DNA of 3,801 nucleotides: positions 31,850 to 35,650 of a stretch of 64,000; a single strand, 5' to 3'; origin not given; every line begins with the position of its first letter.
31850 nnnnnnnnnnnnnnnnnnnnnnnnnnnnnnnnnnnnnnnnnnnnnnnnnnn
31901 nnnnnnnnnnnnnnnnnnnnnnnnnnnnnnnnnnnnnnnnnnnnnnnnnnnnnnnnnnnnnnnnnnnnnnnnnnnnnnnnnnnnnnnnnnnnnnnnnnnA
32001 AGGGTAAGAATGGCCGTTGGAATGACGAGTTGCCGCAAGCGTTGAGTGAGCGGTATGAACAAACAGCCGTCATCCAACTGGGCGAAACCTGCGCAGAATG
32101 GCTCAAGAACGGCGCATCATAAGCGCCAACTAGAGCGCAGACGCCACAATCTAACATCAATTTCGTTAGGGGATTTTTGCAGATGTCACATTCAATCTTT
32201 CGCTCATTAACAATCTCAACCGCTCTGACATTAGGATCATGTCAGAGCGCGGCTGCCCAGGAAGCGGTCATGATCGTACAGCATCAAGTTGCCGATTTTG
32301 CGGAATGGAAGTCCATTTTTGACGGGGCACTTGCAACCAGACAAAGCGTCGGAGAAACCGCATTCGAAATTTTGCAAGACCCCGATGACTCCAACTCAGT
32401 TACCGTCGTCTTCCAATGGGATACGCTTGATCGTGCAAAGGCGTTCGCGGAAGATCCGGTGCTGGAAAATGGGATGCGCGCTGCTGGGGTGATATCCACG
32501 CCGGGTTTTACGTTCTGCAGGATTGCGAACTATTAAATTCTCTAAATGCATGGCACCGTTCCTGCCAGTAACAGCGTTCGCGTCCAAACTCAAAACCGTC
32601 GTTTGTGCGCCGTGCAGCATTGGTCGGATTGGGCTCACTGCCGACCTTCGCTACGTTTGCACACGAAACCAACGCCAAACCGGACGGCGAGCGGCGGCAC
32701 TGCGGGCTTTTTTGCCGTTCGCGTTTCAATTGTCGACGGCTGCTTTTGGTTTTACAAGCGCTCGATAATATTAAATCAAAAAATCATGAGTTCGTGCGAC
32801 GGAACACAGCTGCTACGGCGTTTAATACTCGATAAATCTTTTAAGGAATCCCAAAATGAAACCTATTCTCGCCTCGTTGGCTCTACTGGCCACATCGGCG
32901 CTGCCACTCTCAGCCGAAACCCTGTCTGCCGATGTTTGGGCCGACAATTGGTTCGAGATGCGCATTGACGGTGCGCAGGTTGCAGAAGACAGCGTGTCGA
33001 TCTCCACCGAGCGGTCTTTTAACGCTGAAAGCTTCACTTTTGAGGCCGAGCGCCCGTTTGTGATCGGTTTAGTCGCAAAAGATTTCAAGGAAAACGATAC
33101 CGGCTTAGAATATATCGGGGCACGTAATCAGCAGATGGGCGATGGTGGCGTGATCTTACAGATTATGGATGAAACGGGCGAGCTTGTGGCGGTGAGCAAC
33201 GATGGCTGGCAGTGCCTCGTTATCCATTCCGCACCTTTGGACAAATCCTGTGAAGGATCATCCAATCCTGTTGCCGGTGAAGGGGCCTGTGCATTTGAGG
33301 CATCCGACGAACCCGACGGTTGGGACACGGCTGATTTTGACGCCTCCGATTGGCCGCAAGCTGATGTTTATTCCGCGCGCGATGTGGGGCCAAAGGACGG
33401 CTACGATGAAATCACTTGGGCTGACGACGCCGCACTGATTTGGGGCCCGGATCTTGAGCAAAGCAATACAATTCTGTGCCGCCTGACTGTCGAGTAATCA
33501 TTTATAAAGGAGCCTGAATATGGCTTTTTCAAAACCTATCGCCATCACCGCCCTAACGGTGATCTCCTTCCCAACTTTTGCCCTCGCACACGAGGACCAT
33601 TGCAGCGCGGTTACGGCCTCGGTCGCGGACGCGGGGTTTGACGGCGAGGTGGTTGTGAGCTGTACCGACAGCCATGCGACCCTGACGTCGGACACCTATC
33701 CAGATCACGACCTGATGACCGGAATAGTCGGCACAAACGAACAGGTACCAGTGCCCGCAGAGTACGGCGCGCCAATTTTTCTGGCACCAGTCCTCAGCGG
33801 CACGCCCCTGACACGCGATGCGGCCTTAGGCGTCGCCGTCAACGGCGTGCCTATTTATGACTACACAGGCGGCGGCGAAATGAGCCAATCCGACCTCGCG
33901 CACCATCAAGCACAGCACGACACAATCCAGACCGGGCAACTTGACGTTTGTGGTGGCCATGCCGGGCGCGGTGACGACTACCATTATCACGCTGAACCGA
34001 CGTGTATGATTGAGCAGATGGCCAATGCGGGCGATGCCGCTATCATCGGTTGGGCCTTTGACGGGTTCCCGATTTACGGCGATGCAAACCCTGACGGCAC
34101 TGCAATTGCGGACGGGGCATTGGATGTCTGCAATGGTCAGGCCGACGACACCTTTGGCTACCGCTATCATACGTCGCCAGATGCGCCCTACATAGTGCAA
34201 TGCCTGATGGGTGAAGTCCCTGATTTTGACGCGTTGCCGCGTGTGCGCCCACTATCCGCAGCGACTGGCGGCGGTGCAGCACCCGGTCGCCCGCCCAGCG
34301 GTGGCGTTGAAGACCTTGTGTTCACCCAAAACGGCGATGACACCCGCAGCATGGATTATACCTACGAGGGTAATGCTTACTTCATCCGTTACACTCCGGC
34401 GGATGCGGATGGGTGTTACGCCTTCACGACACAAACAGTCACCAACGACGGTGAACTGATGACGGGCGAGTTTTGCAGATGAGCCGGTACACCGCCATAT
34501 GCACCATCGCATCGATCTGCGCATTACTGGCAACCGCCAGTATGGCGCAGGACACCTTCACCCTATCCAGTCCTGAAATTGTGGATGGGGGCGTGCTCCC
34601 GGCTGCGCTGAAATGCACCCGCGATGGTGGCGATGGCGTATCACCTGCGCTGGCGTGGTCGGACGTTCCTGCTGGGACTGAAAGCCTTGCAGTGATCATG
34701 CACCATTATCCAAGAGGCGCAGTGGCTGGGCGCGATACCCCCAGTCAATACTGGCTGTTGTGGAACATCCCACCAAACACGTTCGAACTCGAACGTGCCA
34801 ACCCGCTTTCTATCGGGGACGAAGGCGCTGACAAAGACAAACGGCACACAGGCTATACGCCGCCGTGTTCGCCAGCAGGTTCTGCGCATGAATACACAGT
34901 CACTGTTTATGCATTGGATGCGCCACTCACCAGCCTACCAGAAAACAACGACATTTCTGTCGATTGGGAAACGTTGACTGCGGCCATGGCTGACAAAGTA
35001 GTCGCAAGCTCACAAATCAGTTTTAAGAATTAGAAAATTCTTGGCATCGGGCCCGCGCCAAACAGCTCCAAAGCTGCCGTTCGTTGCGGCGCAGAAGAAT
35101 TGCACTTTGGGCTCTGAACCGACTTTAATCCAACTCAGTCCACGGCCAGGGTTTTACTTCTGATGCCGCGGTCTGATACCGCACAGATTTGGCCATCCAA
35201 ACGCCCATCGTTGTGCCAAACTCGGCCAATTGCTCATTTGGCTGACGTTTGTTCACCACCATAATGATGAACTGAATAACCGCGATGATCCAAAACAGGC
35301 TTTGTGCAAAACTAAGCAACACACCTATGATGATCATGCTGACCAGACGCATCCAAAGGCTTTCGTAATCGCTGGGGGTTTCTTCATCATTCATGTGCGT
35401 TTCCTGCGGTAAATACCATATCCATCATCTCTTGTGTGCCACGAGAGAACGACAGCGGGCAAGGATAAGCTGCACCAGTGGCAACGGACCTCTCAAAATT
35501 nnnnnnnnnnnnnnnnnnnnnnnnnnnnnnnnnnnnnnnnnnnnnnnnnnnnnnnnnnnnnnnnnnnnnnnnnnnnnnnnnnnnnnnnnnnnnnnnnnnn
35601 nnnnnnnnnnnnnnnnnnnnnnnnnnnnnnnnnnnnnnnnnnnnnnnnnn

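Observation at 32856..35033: Three-gene secreted module of unknown function: lectin-like, YHYH and PEBP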

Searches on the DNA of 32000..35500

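Call 87: search_rna_families(source=window, start=32000, end=35500, threshold=evalue, max_evalue=1)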
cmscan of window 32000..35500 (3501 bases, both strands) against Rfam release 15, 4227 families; matches with E-value up to 1: 0.
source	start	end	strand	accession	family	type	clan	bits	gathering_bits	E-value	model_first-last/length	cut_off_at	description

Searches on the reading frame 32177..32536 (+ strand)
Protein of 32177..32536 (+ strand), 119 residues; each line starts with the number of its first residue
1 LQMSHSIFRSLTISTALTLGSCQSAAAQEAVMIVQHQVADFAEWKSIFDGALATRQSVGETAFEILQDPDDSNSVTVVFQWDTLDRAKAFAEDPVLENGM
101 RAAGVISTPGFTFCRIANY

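Call 3: search_protein_families(library=pfam, proteins=[window:32177-32536:+], max_evalue=0.01)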
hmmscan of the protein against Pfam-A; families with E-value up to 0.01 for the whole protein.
window:32177-32536:+ (119 aa): 1 family
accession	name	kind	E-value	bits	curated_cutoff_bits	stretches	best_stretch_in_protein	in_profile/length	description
PF12594.13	DUF3764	-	0.0071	16.9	24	0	40-98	13-75/89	Protein of unknown function (DUF3764)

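Call 4: search_protein_families(library=ncbifam, proteins=[window:32177-32536:+], max_evalue=0.01)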
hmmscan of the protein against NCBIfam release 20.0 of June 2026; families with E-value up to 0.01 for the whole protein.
window:32177-32536:+ (119 aa): 1 family
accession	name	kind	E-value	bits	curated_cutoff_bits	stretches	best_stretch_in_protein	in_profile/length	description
NF005529.0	PRK07188.1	equivalog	0.0058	15.6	378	1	23-86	87-147/358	nicotinate phosphoribosyltransferase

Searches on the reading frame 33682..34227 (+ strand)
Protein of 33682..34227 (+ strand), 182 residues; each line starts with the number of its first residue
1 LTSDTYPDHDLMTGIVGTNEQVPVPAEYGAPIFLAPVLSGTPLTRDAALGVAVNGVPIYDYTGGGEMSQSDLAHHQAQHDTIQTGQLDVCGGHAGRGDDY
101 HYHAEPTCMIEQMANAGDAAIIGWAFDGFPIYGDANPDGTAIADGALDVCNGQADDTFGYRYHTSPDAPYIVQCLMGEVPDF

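Call 81: find_homologous_proteins(query=A4, max_evalue=0.001)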
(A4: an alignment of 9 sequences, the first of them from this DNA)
Query A4 (9 sequences) (182 aa, profile of the alignment): 2183 proteins with E <= 0.001 among 8000 candidates; the best 120 are listed.
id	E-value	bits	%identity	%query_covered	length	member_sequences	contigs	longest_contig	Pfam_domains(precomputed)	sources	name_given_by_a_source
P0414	1.6e-57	212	92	100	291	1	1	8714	PF14240.12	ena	-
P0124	1.7e-57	212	92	100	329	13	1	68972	PF14240.12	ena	-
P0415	2.1e-57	212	82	100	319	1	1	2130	PF14240.12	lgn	-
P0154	1.0e-55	206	88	100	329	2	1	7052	PF14240.12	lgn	-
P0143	1.3e-55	206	88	100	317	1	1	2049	PF14240.12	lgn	-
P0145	1.4e-55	206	85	100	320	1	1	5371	PF14240.12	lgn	-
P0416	1.6e-55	206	80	100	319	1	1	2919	PF14240.12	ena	-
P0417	1.6e-55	206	75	100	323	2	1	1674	PF14240.12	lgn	-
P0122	1.7e-55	205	94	100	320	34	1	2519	PF14240.12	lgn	-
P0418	2.9e-55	205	86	99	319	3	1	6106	PF14240.12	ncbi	ncbi:MAG: YHYH protein [Pseudoruegeria sp.]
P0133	3.3e-55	205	90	100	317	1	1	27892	PF14240.12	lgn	-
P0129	3.6e-55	204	91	100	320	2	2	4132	PF14240.12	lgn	-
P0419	3.8e-55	204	81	100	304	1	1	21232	PF14240.12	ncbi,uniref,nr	ncbi:YHYH protein [Ruegeria sp. 2205SS24-7]|uniref:YHYH protein n=1 Tax=Ruegeria discodermiae TaxID=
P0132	5.3e-55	204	93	100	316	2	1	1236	PF14240.12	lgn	-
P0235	5.3e-55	204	84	100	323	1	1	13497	PF14240.12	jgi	jgi:hypothetical protein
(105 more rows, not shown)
